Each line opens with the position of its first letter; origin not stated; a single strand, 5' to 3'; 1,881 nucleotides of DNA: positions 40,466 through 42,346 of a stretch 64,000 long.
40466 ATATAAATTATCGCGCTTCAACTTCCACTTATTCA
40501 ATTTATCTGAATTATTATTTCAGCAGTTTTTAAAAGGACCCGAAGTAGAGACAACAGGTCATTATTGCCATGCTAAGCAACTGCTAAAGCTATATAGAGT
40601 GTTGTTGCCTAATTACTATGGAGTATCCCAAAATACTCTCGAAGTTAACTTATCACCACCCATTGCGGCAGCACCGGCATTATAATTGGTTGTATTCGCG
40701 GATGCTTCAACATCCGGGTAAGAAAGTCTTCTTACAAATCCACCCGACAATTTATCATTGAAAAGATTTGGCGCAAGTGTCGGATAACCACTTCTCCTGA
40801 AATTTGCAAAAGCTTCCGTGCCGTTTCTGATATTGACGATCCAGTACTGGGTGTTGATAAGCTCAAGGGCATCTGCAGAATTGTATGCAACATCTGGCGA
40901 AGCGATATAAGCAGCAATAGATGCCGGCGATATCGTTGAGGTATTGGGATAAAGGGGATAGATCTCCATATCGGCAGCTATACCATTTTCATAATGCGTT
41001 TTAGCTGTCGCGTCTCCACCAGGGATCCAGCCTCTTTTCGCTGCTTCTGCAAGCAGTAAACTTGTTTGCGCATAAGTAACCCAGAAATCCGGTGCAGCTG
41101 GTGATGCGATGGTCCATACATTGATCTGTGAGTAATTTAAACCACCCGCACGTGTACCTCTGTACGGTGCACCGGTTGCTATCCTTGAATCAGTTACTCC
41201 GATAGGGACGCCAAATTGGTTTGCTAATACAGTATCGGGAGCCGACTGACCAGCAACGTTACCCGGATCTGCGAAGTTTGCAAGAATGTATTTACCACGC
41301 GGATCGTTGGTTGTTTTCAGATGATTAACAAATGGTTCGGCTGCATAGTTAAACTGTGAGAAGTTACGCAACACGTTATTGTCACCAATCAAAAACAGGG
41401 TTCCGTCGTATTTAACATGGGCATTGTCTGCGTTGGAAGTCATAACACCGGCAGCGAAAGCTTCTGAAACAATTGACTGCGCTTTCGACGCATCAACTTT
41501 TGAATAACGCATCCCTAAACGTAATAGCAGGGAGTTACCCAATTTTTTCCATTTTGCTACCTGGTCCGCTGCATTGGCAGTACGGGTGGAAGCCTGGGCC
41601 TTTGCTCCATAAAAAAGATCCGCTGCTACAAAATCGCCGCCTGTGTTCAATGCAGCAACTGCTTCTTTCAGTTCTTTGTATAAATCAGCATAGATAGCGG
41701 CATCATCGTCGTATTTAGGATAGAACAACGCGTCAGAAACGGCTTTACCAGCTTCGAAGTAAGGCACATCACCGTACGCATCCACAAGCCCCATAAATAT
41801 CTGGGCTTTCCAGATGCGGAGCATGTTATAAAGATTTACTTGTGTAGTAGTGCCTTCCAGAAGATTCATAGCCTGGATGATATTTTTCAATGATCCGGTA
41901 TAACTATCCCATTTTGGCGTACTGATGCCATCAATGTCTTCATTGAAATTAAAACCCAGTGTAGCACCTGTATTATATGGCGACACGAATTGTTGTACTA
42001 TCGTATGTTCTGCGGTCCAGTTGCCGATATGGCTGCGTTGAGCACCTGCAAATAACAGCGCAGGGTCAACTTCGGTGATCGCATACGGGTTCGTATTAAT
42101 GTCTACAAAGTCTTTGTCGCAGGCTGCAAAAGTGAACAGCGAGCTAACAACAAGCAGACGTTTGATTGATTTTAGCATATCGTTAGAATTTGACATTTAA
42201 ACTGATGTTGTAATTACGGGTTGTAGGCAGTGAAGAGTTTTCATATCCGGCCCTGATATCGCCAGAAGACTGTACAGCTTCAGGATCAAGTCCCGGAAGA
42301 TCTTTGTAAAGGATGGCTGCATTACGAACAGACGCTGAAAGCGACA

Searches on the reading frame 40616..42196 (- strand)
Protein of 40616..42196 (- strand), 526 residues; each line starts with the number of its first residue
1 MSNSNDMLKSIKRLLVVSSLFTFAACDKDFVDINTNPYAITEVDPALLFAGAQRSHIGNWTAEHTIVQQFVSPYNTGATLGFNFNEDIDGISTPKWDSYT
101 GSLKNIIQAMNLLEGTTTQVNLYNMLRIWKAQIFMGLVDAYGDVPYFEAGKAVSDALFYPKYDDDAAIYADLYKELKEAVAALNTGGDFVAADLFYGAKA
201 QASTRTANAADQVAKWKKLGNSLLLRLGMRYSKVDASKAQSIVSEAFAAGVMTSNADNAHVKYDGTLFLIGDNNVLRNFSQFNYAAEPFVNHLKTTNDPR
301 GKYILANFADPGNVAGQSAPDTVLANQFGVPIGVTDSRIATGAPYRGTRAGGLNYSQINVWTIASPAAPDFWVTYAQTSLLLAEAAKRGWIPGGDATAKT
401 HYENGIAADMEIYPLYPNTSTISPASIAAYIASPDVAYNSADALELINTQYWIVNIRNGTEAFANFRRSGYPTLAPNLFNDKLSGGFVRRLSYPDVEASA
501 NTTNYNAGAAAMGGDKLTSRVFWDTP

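Call 12: search_protein_families(library=pfam, proteins=[window:40616-42196:-], max_evalue=0.001)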
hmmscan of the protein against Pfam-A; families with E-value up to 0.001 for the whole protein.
window:40616-42196:- (526 aa): 2 families
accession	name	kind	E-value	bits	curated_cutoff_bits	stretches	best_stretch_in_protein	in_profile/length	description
PF12771.13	SusD-like_2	-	9.8e-71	239.2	27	1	39-494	3-415/415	Starch-binding associating with outer membrane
PF12741.13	SusD-like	-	1.8e-47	162.9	27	1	98-524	82-495/495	Susd and RagB outer membrane lipoprotein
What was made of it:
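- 40616..45383 (-): SusC-like TonB-dependent transporter (42183-45383) and SusD-like lipoprotein (40616-42196). They are divergently transcribed from the AraC-kinase operon and are the presumed outer-membrane uptake step. Pfam SusD-like_2 at 239 bits (call 12).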
